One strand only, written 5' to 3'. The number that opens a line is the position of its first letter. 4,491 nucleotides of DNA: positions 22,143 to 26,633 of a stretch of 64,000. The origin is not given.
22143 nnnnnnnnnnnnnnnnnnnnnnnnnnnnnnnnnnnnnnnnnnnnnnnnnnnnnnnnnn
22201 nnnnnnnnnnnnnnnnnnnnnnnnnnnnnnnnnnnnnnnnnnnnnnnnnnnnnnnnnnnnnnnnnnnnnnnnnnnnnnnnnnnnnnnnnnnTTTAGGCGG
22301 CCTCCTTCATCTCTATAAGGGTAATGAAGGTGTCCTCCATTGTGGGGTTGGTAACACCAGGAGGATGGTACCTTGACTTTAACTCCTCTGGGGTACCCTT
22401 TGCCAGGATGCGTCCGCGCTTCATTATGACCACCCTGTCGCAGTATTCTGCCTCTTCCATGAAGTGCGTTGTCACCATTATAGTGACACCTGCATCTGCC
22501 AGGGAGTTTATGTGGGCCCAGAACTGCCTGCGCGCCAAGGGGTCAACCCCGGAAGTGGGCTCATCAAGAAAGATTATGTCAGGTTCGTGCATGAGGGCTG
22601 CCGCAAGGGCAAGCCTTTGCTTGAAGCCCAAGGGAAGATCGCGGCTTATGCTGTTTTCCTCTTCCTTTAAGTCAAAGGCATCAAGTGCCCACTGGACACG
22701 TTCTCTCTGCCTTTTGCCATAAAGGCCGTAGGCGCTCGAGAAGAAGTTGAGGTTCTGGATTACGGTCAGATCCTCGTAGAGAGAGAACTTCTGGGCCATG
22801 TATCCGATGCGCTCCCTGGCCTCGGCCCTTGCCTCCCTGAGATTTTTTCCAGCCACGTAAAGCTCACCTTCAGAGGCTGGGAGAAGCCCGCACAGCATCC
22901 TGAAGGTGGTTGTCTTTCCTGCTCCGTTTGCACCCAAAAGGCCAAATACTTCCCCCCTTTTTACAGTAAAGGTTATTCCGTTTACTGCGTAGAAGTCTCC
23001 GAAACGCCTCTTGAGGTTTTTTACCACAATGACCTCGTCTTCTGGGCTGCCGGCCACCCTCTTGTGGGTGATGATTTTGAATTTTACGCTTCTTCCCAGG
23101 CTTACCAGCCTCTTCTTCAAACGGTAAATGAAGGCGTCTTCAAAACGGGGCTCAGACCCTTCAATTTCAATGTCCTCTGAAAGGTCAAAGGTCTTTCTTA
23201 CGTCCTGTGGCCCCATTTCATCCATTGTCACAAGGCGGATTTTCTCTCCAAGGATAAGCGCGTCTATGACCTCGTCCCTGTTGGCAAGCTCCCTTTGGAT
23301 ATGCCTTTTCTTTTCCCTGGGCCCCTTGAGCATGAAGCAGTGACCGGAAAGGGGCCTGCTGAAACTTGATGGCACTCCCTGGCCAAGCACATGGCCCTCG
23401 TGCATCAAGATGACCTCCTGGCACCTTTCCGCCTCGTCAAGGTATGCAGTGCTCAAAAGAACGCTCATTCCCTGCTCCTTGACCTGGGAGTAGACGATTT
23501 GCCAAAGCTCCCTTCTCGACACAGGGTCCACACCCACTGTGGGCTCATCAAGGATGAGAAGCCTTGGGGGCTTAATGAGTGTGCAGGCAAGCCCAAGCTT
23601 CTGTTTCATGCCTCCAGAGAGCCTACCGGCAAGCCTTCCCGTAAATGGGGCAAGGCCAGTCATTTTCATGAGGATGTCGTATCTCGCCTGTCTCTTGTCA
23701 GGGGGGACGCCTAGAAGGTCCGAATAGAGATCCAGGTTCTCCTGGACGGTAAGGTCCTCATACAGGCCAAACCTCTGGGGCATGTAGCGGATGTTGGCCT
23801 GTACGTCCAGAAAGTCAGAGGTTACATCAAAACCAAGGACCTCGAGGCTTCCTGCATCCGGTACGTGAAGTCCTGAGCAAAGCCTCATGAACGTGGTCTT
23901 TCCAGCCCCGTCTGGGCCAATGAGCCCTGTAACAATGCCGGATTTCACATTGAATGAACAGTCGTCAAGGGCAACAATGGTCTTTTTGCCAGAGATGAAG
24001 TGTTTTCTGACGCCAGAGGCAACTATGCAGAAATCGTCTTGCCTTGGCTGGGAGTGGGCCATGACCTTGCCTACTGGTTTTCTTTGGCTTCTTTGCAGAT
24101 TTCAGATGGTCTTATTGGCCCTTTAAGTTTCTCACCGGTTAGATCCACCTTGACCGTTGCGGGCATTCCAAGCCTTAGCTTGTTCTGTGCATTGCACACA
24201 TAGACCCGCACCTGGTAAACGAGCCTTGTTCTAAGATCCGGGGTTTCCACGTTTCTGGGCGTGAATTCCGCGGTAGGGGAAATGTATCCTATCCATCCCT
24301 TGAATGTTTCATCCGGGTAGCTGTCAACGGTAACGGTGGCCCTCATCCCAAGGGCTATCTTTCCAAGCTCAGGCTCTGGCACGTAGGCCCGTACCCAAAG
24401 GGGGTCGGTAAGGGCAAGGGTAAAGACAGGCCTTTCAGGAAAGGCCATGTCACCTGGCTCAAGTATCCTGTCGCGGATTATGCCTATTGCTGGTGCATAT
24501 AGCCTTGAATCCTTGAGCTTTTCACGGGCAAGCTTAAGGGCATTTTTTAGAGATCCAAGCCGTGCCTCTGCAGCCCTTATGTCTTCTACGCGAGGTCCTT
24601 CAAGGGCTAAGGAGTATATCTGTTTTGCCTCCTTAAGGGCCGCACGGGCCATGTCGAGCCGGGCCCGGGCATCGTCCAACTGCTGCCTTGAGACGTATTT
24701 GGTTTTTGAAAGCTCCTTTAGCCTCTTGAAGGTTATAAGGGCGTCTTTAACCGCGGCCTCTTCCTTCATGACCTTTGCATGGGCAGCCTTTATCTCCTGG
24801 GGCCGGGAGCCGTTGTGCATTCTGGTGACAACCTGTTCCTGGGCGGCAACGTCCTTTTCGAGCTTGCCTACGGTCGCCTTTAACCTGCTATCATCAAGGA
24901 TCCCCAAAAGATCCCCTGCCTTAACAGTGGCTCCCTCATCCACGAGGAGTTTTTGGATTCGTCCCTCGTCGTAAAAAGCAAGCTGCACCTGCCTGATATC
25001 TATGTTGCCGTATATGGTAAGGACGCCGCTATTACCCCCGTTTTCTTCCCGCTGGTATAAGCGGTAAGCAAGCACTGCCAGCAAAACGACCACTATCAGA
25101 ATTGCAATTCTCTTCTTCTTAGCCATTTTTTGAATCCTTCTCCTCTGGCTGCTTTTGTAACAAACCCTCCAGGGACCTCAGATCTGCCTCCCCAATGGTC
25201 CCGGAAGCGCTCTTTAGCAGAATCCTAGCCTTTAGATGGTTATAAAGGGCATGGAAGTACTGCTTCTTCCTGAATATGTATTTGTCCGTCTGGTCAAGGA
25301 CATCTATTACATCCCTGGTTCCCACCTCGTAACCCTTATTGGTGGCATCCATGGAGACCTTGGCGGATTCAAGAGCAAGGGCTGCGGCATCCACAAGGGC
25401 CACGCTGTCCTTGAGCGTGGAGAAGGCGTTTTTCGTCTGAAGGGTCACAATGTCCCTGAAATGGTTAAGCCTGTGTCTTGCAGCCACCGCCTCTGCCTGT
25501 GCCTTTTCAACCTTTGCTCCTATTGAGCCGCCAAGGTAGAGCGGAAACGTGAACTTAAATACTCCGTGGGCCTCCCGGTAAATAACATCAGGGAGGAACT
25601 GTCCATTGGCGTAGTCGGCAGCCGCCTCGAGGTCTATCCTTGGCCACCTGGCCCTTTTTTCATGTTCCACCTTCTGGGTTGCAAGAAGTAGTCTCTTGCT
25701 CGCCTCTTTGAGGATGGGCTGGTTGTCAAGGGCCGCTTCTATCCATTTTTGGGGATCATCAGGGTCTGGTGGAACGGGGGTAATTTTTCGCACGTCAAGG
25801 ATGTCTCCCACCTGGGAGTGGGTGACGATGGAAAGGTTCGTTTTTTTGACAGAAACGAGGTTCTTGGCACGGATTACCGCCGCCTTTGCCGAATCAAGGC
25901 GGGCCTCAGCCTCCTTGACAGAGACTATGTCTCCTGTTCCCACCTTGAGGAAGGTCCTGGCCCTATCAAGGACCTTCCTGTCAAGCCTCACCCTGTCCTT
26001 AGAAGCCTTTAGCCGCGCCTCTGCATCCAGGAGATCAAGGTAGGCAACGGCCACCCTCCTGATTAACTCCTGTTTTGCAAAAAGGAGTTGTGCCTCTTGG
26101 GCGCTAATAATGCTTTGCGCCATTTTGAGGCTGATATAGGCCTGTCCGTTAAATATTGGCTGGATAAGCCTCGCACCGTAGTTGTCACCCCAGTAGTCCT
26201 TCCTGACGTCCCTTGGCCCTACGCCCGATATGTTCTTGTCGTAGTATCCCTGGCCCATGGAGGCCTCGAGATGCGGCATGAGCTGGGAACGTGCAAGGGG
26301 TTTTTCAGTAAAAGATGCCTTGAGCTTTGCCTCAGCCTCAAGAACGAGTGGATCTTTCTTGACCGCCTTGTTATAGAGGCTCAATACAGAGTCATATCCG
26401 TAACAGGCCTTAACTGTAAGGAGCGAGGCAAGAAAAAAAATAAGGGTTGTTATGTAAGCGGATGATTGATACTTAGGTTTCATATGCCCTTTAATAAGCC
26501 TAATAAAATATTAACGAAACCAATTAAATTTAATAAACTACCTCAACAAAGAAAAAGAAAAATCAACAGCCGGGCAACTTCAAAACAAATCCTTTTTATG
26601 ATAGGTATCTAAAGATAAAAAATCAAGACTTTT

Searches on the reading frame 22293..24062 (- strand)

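Call 26: search_protein_families(library=pfam, proteins=[window:22293-24062:-], max_evalue=0.001)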
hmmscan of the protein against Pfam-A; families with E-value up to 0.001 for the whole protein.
window:22293-24062:- (589 aa): 8 families
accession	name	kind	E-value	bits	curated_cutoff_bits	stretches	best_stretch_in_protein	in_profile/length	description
PF00005.33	ABC_tran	-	1.2e-60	204.5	25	2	361-504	2-137/137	ABC transporter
PF13304.12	AAA_21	-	3.5e-19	70.4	27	1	473-533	235-298/304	AAA domain, putative AbiEii toxin, Type IV TA system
PF13604.12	AAA_30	-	3.8e-05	24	27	0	369-423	17-70/191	AAA domain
PF13476.12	AAA_23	-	0.00015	22.9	27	0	361-393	14-42/201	AAA domain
PF13558.12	SbcC_Walker_B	-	0.00031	21.4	27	0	484-513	54-83/90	SbcC/RAD50-like, Walker B motif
PF13555.12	AAA_29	-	0.00051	20.2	27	0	39-59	19-39/61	P-loop containing region of AAA domain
PF25199.1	nSTAND_NTPase5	-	0.00078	19.7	34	0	368-393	39-64/145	Novel STAND NTPase 5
PF13401.12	AAA_22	-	0.00093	20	27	0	375-397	10-32/130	AAA domain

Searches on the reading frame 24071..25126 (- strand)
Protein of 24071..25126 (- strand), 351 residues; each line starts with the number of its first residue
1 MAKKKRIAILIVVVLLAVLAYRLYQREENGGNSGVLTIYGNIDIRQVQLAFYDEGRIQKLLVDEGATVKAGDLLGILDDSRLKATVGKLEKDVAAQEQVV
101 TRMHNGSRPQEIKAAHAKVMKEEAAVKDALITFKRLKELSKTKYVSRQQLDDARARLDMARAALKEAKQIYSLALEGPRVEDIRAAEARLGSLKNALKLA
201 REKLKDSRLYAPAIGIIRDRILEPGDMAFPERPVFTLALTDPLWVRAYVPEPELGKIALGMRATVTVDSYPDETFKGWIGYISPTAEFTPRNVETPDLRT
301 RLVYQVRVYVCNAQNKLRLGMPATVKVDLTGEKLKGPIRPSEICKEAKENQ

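Call 27: search_protein_families(library=pfam, proteins=[window:24071-25126:-], max_evalue=0.001)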
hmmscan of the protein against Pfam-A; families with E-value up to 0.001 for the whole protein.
window:24071-25126:- (351 aa): 4 families
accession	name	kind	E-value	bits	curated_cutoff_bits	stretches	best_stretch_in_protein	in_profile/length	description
PF16576.10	HlyD_D23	-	2.1e-22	79.9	30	1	54-322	27-213/214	Barrel-sandwich domain of CusB or HlyD membrane-fusion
PF13437.12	HlyD_3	-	1.8e-15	58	22.2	1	209-292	2-86/106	HlyD family secretion protein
PF00529.27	CusB_dom_1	-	0.00034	21.2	26.5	1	58-328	12-88/89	Cation efflux system protein CusB domain 1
PF13533.13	Biotin_lipoyl_2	-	0.00066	19.9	29.8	0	54-78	8-32/32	Biotin-lipoyl like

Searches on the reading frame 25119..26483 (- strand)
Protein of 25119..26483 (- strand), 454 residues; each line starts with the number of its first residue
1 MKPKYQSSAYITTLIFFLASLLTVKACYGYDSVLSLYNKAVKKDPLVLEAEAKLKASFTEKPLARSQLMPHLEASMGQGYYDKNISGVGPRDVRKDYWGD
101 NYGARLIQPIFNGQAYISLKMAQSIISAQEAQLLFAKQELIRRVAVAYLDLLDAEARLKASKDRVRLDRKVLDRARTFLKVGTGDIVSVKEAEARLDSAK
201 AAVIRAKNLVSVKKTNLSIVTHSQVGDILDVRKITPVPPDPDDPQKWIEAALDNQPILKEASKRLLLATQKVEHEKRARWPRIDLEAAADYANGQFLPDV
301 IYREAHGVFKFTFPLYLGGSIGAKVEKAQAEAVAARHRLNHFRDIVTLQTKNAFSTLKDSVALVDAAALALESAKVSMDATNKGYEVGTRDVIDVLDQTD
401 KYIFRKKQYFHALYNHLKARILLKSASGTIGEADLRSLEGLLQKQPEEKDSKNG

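Call 27: search_protein_families(library=pfam, proteins=[window:25119-26483:-], max_evalue=0.001)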
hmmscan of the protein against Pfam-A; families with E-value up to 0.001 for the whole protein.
window:25119-26483:- (454 aa): 1 family
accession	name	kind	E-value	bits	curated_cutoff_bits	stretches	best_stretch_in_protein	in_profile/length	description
PF02321.23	OEP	-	1.1e-51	175.8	22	2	36-220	4-185/187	Outer membrane efflux protein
